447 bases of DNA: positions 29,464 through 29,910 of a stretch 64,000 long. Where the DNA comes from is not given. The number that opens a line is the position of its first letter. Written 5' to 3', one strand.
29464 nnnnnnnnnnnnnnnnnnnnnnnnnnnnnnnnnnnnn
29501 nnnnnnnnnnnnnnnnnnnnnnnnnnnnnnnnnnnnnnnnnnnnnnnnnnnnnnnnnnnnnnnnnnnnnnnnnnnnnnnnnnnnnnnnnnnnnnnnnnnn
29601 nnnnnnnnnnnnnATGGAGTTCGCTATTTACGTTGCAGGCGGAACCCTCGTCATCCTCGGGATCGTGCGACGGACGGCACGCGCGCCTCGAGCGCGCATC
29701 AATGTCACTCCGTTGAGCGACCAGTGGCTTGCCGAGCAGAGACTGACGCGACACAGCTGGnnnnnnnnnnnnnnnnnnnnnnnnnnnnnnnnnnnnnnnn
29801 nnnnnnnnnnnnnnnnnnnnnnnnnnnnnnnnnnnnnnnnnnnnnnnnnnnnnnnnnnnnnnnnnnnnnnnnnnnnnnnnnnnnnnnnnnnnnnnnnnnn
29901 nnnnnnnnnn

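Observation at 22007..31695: Repeated module: REC-PilZ hybrid next to a sensor-less sigma54 activator, a possible c-di-GMP/phosphorylation gate on sigma54 transcription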

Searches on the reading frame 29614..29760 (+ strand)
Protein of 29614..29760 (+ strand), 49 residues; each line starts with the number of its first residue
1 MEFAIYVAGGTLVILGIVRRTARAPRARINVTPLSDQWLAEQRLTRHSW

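Call 74: search_protein_families(library=pfam, proteins=[window:29614-29760:+], max_evalue=1)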
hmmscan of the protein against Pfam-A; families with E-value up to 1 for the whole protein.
seq(49 aa): 0 families
